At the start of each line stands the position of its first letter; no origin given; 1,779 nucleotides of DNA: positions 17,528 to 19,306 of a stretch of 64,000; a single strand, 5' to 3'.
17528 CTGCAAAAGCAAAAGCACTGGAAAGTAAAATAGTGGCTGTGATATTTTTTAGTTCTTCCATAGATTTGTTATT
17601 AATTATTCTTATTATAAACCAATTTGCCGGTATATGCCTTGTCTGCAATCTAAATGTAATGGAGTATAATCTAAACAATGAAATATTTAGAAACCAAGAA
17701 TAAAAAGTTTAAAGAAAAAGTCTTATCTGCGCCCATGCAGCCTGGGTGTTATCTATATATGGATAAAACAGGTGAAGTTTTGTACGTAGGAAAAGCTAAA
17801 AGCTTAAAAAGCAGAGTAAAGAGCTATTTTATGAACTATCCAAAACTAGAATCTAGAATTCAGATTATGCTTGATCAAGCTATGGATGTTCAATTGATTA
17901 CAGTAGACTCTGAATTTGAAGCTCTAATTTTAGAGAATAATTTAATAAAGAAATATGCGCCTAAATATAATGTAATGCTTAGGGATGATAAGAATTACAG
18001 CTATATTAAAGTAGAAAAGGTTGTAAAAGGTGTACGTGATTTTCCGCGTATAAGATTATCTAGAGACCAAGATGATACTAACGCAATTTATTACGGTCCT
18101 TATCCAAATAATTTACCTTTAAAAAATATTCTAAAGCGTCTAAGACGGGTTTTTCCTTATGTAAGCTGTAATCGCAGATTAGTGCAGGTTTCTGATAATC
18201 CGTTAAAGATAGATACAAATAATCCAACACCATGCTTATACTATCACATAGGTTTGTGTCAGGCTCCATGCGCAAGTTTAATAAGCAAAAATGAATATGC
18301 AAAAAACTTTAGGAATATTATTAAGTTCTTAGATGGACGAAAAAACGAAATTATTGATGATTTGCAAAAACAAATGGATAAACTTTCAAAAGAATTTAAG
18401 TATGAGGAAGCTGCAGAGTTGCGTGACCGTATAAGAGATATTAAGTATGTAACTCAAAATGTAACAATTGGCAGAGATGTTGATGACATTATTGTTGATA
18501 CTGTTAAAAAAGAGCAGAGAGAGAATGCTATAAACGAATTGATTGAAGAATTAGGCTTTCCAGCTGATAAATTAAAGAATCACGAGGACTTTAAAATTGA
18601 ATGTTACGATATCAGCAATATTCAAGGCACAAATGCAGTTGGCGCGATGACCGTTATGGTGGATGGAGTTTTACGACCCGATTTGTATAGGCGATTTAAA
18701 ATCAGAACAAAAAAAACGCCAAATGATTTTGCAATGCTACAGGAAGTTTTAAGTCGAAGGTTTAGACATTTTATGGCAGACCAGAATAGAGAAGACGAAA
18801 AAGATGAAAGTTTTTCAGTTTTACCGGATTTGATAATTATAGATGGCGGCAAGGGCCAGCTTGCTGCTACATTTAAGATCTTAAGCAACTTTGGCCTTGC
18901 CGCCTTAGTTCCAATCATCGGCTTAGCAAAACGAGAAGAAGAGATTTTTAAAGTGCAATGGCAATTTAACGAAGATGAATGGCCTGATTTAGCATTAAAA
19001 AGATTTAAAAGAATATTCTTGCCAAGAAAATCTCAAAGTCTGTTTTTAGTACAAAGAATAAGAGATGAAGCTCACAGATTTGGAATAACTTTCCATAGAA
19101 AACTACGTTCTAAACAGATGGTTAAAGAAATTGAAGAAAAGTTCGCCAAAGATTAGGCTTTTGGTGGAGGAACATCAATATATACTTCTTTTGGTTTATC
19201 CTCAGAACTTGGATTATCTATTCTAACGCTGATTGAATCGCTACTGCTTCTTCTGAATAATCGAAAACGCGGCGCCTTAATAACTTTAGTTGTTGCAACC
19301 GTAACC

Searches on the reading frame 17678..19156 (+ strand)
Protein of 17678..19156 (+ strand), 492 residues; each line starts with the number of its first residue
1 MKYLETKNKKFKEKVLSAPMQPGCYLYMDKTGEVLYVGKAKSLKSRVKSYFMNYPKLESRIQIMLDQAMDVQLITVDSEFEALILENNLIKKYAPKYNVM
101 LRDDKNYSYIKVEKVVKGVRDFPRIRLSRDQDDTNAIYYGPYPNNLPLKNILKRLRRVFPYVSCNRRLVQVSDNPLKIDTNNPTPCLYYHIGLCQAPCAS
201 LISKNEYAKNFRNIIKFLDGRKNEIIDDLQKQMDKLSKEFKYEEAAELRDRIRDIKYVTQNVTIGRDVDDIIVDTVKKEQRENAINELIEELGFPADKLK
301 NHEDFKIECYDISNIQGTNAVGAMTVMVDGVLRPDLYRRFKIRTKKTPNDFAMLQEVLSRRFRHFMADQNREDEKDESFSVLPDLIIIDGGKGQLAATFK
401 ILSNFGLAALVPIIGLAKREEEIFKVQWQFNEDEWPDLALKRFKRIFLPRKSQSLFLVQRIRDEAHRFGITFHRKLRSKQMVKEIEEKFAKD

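Call 83: find_encoding_contigs(protein=window:17678-19156:+, flank=10000, max_places=1)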
Protein window:17678-19156:+ (492 aa): 17 contigs read that carry it; 1 place shown.
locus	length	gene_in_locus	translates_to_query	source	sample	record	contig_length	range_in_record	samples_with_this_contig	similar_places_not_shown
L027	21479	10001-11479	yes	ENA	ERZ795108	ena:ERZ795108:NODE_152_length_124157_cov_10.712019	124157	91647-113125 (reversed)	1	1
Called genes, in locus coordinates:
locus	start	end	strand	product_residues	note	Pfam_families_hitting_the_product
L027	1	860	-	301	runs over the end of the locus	-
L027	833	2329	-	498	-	PF08245:Mur_ligase_M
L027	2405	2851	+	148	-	PF00293:NUDIX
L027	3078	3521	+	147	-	PF22811:Zn_ribbon_NrdR, PF03477:ATP-cone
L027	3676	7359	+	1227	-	PF08471:Ribonuc_red_2_N, PF02867:Ribonuc_red_lgC, PF20772:TACO1_YebC_N (faint), PF02867:Ribonuc_red_lgC, PF12637:TSCPD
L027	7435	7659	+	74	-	PF07866:DUF1653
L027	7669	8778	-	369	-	PF01594:AI-2E_transport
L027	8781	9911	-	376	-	PF00953:Glycos_transf_4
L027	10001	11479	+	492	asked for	PF01541:GIY-YIG, PF27096:UvrC_M, PF02151:UVR, PF08459:UvrC_RNaseH_dom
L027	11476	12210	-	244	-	PF02325:CCB3_YggT (faint)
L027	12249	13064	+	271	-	PF10672:Methyltrans_SAM, PF03602:Cons_hypoth95 (weak)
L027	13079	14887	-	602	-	PF04675:DNA_ligase_A_N, PF01068:DNA_ligase_A_M, PF04679:DNA_ligase_A_C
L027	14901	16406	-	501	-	-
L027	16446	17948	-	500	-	-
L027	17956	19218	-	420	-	-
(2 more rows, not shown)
